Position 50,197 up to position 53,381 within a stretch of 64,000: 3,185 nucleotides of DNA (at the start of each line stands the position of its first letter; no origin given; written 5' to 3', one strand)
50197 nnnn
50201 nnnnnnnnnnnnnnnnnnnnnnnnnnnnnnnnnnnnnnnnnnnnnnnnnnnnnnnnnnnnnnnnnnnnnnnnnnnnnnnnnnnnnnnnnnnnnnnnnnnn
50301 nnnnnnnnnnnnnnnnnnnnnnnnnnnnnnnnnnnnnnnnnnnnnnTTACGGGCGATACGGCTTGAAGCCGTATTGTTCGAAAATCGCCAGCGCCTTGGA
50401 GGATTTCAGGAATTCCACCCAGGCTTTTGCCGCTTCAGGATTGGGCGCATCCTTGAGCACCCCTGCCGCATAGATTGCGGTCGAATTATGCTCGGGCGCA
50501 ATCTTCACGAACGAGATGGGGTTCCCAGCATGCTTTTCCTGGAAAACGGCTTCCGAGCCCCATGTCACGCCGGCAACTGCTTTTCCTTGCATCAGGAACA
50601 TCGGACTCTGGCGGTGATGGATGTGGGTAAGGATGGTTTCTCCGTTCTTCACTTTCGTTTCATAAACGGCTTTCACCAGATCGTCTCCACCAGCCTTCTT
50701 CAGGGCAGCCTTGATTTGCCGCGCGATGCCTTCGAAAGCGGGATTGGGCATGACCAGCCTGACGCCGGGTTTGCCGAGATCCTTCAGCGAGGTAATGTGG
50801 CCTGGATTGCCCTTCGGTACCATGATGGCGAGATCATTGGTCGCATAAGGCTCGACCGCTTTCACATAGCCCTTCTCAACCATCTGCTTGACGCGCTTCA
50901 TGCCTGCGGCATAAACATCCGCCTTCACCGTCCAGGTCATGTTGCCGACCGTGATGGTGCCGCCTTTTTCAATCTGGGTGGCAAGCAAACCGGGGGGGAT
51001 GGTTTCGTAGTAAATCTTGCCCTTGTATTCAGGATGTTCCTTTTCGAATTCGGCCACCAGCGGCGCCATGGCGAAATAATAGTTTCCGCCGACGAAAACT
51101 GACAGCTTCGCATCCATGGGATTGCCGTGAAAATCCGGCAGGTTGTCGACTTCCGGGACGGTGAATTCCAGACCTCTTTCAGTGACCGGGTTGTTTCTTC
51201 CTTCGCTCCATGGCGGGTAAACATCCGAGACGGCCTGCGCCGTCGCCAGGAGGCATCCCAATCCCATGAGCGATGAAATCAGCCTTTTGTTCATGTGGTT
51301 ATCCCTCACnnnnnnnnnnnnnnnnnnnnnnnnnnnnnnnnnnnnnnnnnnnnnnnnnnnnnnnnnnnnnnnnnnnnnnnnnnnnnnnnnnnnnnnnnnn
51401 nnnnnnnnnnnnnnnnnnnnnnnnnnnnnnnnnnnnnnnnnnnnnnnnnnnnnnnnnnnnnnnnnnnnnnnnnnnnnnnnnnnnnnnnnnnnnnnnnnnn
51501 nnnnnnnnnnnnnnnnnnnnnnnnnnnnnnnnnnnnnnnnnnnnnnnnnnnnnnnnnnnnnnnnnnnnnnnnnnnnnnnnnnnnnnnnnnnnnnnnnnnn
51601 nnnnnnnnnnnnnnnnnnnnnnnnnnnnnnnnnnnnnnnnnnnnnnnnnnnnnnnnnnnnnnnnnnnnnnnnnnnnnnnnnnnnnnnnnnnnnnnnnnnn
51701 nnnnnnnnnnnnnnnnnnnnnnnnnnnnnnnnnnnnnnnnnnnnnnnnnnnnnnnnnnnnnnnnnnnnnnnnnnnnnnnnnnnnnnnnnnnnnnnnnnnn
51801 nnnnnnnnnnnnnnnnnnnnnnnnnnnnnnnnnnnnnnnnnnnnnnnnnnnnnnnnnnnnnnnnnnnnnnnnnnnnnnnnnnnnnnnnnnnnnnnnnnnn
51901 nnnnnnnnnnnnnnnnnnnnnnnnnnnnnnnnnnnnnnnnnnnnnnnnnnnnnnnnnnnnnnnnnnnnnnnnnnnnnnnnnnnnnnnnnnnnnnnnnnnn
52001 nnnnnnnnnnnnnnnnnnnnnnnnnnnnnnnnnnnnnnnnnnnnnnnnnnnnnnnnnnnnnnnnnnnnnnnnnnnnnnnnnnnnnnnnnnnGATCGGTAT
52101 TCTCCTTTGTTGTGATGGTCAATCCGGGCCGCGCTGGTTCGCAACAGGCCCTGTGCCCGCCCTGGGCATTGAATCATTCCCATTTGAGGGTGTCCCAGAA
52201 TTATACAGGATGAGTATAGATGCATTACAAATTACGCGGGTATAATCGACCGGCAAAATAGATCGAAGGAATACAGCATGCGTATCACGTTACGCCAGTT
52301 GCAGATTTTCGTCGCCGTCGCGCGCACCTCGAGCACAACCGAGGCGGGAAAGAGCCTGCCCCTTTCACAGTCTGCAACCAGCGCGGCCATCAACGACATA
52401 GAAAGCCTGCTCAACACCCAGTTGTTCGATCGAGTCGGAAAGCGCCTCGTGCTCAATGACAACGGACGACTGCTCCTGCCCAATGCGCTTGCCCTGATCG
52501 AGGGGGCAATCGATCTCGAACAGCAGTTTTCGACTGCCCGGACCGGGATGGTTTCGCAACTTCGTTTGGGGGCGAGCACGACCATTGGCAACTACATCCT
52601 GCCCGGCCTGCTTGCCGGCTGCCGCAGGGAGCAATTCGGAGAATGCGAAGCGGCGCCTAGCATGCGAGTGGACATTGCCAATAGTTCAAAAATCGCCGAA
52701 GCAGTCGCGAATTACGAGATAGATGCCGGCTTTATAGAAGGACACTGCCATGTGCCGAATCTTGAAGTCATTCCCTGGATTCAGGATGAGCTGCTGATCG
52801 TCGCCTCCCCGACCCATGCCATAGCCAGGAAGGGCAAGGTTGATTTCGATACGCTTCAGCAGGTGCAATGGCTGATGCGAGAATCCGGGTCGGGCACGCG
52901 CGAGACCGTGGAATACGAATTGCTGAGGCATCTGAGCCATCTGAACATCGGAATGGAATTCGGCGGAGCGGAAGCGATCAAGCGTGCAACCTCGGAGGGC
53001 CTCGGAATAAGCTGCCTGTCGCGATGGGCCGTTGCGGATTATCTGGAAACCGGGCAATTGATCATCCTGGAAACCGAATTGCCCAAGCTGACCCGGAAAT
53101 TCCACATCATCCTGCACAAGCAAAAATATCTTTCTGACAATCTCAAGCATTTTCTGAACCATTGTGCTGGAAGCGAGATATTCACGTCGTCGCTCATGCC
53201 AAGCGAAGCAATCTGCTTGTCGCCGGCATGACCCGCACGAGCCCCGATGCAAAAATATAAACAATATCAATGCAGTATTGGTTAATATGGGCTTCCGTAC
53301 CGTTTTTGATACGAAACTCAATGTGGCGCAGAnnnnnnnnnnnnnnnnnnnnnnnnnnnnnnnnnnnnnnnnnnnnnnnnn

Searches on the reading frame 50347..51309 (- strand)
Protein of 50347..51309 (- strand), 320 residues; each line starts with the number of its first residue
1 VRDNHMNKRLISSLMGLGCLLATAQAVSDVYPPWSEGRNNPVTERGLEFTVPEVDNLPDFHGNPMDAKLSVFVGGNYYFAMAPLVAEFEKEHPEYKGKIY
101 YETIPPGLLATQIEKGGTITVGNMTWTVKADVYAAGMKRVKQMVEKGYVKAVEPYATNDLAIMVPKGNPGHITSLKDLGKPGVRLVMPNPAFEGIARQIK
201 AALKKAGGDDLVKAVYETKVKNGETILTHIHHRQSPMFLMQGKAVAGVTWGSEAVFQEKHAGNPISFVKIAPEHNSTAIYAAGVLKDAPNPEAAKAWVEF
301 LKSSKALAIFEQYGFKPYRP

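Call 31: search_protein_families(library=pfam, proteins=[window:50347-51309:-], max_evalue=0.00001)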
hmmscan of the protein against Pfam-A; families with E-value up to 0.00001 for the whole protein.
window:50347-51309:- (320 aa): 2 families
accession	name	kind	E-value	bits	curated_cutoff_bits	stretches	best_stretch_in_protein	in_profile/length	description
PF13531.11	SBP_bac_11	-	1.6e-57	195.3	25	1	69-316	1-227/227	Bacterial extracellular solute-binding protein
PF01547.30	SBP_bac_1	-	3.7e-12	47.3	26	1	80-306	10-305/307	Bacterial extracellular solute-binding protein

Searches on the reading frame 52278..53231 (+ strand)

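Call 31: search_protein_families(library=pfam, proteins=[window:52278-53231:+], max_evalue=0.00001)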
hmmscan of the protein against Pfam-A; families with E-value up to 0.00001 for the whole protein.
window:52278-53231:+ (317 aa): 2 families
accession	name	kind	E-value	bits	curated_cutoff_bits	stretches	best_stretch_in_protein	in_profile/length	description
PF03466.25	LysR_substrate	-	2.2e-43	148.5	28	1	93-297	6-205/209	LysR substrate binding domain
PF00126.33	HTH_1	-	2e-16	60.1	26.6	1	5-64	1-60/60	Bacterial regulatory helix-turn-helix protein, lysR family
